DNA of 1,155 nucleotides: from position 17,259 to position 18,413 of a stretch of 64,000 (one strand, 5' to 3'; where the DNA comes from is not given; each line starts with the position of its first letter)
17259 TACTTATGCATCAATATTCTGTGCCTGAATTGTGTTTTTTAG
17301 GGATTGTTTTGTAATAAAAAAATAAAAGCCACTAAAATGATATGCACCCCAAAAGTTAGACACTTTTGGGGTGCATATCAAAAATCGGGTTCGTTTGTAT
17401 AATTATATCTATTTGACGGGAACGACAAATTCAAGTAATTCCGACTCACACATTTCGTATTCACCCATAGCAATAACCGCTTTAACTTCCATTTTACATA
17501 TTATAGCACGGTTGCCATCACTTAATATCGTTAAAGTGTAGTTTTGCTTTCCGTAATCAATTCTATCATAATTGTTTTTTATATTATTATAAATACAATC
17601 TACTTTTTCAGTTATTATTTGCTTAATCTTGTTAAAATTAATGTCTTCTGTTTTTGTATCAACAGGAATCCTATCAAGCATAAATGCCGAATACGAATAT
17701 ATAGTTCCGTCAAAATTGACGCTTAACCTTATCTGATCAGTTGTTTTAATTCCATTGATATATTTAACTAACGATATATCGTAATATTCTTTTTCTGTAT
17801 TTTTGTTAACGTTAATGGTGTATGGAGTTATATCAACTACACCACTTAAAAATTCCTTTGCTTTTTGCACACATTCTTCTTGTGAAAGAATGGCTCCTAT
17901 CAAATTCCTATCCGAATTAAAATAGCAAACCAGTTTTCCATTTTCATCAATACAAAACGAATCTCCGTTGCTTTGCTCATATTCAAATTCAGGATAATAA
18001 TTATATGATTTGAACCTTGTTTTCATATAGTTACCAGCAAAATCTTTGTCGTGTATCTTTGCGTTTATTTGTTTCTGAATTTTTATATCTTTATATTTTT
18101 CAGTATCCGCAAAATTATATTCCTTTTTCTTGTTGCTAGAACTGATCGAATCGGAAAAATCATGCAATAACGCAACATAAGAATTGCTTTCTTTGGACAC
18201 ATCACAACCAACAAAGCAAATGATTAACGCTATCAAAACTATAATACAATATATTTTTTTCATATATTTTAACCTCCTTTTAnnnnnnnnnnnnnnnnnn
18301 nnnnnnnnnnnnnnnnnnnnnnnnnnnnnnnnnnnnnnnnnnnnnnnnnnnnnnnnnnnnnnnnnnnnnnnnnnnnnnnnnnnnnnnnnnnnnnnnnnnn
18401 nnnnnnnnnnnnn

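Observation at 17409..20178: Secreted lectin-tethered caspase/CHAT-like cysteine peptidase coupled to a lipoprotein: candidate undescribed two-gene effector/partner module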

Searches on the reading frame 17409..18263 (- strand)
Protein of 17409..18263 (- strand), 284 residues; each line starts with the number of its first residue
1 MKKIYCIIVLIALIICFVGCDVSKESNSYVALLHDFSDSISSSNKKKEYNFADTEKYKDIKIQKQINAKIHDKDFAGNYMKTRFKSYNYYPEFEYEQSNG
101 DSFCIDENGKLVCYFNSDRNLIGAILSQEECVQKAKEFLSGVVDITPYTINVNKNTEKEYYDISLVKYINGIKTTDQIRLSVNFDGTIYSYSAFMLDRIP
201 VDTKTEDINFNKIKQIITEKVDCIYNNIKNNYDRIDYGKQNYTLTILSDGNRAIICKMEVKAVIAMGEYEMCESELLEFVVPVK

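Call 3: search_protein_families(library=pfam, proteins=[window:17409-18263:-], max_evalue=1)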
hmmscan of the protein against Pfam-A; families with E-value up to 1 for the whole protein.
window:17409-18263:- (284 aa): 3 families
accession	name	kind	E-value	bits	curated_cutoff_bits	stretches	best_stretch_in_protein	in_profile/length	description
PF16244.11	DUF4901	-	0.001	19.6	27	1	101-192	48-145/148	YcdB, YcdC repeated domain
PF14620.12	YPEB_PepSY1-2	-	0.0075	16.8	31.7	1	41-192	25-181/195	YpeB sporulation, PepSY1 and PepSY2 domains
PF15621.11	PROL5-SMR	-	0.35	11.6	25.3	1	1-23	1-23/115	Proline-rich submaxillary gland androgen-regulated family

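Call 4: search_protein_families(library=ncbifam, proteins=[window:17409-18263:-], max_evalue=1)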
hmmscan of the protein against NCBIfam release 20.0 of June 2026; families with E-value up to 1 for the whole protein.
window:17409-18263:- (284 aa): 1 family
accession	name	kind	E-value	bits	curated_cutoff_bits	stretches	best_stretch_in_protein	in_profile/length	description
NF033802.1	AimP_fam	subfamily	0.12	12.6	35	1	1-26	1-27/43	lysogeny pheromone AimP family peptide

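Call 16: find_homologous_proteins(query=window:17412-18263:-, max_evalue=0.001)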
Query window:17412-18263:- (284 aa): 5 proteins with E <= 0.001 among 835 candidates.
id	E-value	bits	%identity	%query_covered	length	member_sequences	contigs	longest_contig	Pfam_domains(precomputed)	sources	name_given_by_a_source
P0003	8.1e-183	624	100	100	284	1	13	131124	-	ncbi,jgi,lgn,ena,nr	ncbi:MAG: hypothetical protein E7365_02695 [Clostridiales bacterium]|nr:hypothetical protein [Clostr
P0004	8.3e-118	411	65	100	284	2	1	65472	PF16244.12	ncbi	-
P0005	1.0e-106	375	60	100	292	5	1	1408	PF16244.12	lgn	-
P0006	1.5e-100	354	63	91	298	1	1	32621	PF16244.12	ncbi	-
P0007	4.7e-83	297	65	72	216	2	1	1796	PF14620.13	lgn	-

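Call 17: find_encoding_contigs(protein=P0004, flank=8000, max_places=3)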
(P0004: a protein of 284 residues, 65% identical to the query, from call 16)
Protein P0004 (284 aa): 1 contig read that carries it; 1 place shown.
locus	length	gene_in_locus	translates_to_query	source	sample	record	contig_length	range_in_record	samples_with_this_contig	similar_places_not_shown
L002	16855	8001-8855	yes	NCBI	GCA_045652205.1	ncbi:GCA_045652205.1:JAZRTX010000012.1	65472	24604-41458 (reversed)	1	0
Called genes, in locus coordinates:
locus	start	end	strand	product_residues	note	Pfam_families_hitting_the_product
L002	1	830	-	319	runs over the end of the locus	PF00145:DNA_methylase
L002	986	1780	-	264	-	PF02311:AraC_binding, PF07883:Cupin_2 (weak), PF00165:HTH_AraC (weak), PF12833:HTH_18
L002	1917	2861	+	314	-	PF00480:ROK, PF02685:Glucokinase (faint)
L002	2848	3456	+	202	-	PF13580:SIS_2, PF01380:SIS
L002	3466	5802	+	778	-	PF22666:Glyco_hydro_2_N2, PF00703:Glyco_hydro_2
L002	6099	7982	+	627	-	PF02018:CBM_4_9 (weak), PF02368:Big_2 (weak), PF14200:RicinB_lectin_2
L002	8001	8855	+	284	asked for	PF16244:DUF4901 (weak)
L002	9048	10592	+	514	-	PF12072:RNase_Y_N, PF00013:KH_1 (weak), PF22891:KH_PNO1_2nd (weak), PF08668:HDOD (faint), PF01966:HD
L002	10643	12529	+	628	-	PF00005:ABC_tran, PF02367:TsaE (faint), PF02463:SMC_N (faint), PF13476:AAA_23 (faint), PF13555:AAA_29 (faint), PF12848:ABC_tran_Xtn, PF00005:ABC_tran, PF16326:ABC_tran_CTD, +3 more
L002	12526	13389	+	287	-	PF00398:RrnaAD, PF13847:Methyltransf_31 (weak), PF08242:Methyltransf_12 (weak), PF13649:Methyltransf_25 (weak)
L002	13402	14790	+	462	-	PF02127:Peptidase_M18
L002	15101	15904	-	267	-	PF00753:Lactamase_B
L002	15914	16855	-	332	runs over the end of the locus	PF06144:DNA_pol3_delta, PF21694:DNA_pol3_delta_C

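Call 18: find_encoding_contigs(protein=P0006, flank=8000, max_places=3)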
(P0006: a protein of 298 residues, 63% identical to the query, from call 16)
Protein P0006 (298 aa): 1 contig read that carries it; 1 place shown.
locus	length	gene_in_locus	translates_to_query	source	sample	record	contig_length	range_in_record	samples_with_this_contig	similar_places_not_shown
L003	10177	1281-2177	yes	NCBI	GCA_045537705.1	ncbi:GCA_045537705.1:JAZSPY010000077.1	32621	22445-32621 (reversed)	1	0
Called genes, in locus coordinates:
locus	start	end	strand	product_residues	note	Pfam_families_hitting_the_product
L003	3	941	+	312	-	?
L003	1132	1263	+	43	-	-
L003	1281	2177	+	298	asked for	PF16244:DUF4901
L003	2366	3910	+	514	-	PF12072:RNase_Y_N, PF00013:KH_1 (weak), PF22891:KH_PNO1_2nd (weak), PF08668:HDOD (faint), PF01966:HD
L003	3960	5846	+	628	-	PF00005:ABC_tran, PF02463:SMC_N (weak), PF13555:AAA_29 (faint), PF13238:AAA_18 (faint), PF13304:AAA_21 (faint), PF12848:ABC_tran_Xtn, PF00005:ABC_tran, PF16326:ABC_tran_CTD, +1 more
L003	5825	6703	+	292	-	PF00398:RrnaAD, PF13847:Methyltransf_31 (weak), PF13649:Methyltransf_25 (weak)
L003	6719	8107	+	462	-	PF02127:Peptidase_M18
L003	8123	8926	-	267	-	PF00753:Lactamase_B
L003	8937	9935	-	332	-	PF06144:DNA_pol3_delta, PF21694:DNA_pol3_delta_C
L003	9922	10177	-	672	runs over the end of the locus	PF13567:DUF4131 (faint), PF03772:Competence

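Call 50: search_protein_families(library=pfam, alignment_id=A6, max_evalue=0.1)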
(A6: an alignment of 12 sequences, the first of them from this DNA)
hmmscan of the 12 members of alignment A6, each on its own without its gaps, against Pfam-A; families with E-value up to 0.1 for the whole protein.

A. member 1, seq(284 aa): 2 families
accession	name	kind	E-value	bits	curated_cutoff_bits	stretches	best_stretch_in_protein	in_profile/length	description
PF16244.11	DUF4901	-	0.001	19.6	27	1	101-192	48-145/148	YcdB, YcdC repeated domain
PF14620.12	YPEB_PepSY1-2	-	0.0075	16.8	31.7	1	41-192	25-181/195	YpeB sporulation, PepSY1 and PepSY2 domains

B. families by the number of members that match (of 12 scanned): 4 families
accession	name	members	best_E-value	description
PF16244.11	DUF4901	10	1.2e-07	YcdB, YcdC repeated domain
PF14620.12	YPEB_PepSY1-2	4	2.7e-05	YpeB sporulation, PepSY1 and PepSY2 domains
PF25284.1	DUF7874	1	0.012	Family of unknown function (DUF7874)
PF18425.6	CspB_prodomain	1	0.085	Csp protease B prodomain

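Call 51: search_solved_structures(query=A6, max_evalue=10, show_alignments=2)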
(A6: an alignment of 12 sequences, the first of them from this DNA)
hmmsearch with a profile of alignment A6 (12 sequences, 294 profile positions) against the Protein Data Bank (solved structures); distinct sequences matched with E-value up to 10: 2.
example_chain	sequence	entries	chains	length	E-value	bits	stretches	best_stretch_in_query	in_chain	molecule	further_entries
5z6b_A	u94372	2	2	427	0.96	11.6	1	1-64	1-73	Putative ABC transporter substrate-binding protein YesO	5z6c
4r9f_A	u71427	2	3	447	1.5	11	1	4-43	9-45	MBP1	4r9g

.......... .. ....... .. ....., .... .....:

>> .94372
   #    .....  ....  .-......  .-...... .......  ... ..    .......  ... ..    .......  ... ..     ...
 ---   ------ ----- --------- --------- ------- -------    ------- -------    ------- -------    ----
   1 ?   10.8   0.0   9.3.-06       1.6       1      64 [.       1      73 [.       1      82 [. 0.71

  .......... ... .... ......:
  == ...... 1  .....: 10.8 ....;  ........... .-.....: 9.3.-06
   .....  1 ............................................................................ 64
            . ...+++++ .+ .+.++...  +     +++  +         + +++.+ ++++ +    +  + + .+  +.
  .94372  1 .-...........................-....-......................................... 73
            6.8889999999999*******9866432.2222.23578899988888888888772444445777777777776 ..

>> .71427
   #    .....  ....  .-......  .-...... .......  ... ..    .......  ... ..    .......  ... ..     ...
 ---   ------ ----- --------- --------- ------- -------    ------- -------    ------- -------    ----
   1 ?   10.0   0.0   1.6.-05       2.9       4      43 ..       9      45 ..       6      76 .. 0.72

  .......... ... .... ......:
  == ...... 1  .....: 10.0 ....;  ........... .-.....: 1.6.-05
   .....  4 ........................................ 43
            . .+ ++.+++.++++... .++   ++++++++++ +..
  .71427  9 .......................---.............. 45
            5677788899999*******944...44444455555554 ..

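Call 65: find_homologous_proteins(query=A6, max_evalue=0.001)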
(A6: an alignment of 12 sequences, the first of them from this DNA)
Query A6 (12 sequences) (284 aa, profile of the alignment): 9 proteins with E <= 0.001 among 3793 candidates.
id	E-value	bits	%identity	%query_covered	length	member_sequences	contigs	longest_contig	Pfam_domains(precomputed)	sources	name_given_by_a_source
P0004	6.6e-119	414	65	100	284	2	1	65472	PF16244.12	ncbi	-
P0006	8.1e-119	414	63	91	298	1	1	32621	PF16244.12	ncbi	-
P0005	2.1e-117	409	60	100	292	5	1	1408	PF16244.12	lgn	-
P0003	1.3e-112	394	100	100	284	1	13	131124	-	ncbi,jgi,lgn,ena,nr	ncbi:MAG: hypothetical protein E7365_02695 [Clostridiales bacterium]|nr:hypothetical protein [Clostr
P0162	4.2e-92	326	26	98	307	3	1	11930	PF16244.12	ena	-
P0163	3.5e-83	297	28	100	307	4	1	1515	PF16244.12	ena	-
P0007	5.9e-80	287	65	72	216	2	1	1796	PF14620.13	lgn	-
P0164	9.7e-70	253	28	78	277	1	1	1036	PF16244.12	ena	-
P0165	7.3e-54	201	31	76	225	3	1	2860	PF16244.12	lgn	-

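Call 68: find_related_loci(query=A7, collection=metagenome_contigs, flank=5000)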
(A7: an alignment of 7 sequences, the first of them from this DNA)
Query A7 (284 aa) in metagenome_contigs; peptide patterns used: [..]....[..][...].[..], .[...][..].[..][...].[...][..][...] (x = any residue, [..] = any of these).
459 stretches matched a pattern; 6 encode a relative of the query (tblastn E <= 1e-3); 5 distinct loci.
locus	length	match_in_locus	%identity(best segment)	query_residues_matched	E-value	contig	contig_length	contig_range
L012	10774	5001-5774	30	25-281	1e-36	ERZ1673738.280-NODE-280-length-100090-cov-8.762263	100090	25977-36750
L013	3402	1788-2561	30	25-281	3e-36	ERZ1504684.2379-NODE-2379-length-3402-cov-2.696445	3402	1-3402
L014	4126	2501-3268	29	25-281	3e-33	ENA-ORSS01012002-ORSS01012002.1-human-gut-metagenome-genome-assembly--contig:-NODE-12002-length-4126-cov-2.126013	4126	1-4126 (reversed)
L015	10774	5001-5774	30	25-281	3e-36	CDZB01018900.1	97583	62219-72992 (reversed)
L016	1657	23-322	38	185-283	3e-18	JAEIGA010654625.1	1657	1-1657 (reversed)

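Call 82: search_protein_families(library=padloc, proteins=[window:17412-18263:-], max_evalue=0.01)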
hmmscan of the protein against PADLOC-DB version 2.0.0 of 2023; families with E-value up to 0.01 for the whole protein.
window:17412-18263:- (284 aa): 0 families

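Call 92: find_encoding_contigs(protein=P0003, flank=4000, max_places=10)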
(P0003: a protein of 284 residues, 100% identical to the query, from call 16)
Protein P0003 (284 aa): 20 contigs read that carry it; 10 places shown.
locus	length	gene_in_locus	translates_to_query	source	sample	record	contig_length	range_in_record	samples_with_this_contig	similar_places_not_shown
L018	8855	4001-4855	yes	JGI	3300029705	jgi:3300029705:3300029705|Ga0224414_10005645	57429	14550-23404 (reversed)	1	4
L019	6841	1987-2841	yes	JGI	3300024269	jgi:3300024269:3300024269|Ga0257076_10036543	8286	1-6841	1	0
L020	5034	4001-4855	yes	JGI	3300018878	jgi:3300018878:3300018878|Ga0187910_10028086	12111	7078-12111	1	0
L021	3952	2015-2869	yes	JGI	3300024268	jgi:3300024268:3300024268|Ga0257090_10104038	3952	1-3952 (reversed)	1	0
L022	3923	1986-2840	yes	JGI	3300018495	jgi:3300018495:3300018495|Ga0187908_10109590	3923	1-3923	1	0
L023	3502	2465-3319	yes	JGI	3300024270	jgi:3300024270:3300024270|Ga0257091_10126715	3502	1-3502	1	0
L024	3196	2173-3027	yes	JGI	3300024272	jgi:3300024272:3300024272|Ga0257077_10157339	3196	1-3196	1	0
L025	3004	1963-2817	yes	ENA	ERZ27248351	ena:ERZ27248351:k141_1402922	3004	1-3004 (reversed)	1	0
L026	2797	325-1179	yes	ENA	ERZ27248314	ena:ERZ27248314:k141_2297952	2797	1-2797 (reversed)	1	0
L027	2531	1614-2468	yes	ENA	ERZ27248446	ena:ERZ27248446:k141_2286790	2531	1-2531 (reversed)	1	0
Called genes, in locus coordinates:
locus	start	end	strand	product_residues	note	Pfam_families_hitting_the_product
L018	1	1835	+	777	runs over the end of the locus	PF22666:Glyco_hydro_2_N2, PF02836:Glyco_hydro_2_C (faint), PF00703:Glyco_hydro_2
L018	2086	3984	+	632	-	PF02018:CBM_4_9, PF02368:Big_2, PF22359:Big-like, PF14200:RicinB_lectin_2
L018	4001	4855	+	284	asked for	-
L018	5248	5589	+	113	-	-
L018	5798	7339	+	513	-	PF12072:RNase_Y_N, PF00013:KH_1 (weak), PF22891:KH_PNO1_2nd (weak), PF01966:HD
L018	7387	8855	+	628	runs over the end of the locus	PF00005:ABC_tran, PF02367:TsaE (faint), PF02463:SMC_N (faint), PF13476:AAA_23 (faint), PF13555:AAA_29 (faint), PF12848:ABC_tran_Xtn, PF00005:ABC_tran, PF16326:ABC_tran_CTD, +4 more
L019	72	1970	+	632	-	PF02018:CBM_4_9, PF02368:Big_2, PF22359:Big-like, PF14200:RicinB_lectin_2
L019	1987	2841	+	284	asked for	-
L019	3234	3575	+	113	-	-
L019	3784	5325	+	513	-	PF12072:RNase_Y_N, PF00013:KH_1, PF22891:KH_PNO1_2nd (weak), PF08668:HDOD (faint), PF01966:HD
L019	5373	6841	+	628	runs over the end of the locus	PF00005:ABC_tran, PF02367:TsaE (faint), PF02463:SMC_N (faint), PF13476:AAA_23 (faint), PF13555:AAA_29 (faint), PF12848:ABC_tran_Xtn, PF00005:ABC_tran, PF16326:ABC_tran_CTD, +4 more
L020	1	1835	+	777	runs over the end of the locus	PF22666:Glyco_hydro_2_N2, PF02836:Glyco_hydro_2_C (faint), PF00703:Glyco_hydro_2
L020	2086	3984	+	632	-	PF02018:CBM_4_9, PF02368:Big_2, PF22359:Big-like, PF14200:RicinB_lectin_2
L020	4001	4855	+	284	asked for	-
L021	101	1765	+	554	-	PF02018:CBM_4_9, PF02368:Big_2, PF22359:Big-like, PF14200:RicinB_lectin_2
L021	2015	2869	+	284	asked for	-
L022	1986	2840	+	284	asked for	-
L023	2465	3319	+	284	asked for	-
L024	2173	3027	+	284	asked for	-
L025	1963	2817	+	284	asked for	-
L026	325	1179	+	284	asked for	-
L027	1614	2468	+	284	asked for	-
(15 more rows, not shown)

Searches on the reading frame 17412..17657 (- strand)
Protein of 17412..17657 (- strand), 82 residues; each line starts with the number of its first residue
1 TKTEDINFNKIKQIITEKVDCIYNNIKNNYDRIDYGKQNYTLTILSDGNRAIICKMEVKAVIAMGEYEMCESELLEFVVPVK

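Call 81: search_protein_families(library=pfam, proteins=[window:17412-17657:-], max_evalue=10)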
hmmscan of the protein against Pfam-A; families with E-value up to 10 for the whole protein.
seq(82 aa): 2 families
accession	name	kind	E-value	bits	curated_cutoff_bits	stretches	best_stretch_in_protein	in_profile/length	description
PF14869.12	DUF4488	-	0.074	13.4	27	1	21-73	9-63/123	Domain of unknown function (DUF4488)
PF18587.6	PLL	-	0.18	12.4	25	1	21-43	63-85/134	PTX/LNS-Like (PLL) domain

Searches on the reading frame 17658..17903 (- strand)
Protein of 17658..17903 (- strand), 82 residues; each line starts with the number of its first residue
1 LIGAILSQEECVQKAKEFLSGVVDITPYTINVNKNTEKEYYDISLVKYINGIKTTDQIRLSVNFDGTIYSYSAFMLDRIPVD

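Call 81: search_protein_families(library=pfam, proteins=[window:17658-17903:-], max_evalue=10)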
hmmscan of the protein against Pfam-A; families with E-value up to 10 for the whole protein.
seq(82 aa): 2 families
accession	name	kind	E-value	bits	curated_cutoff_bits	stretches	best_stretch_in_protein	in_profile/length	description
PF16244.11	DUF4901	-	0.0039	17.8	27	1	5-72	75-145/148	YcdB, YcdC repeated domain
PF14635.12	HHH_7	-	0.096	13.5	27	1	22-54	28-60/104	Helix-hairpin-helix motif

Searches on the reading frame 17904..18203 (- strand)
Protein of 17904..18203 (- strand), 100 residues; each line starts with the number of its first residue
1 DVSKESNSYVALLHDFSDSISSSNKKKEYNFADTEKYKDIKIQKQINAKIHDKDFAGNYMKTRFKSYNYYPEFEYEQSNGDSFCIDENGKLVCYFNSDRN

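Call 81: search_protein_families(library=pfam, proteins=[window:17904-18203:-], max_evalue=10)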
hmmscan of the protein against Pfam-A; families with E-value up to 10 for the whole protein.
seq(100 aa): 1 family
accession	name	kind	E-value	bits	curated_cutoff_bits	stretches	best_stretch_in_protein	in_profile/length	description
PF08398.15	Phospholip_A2_4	-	1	10.1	23.9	1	11-52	30-74/80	Phospholipase A2-like domain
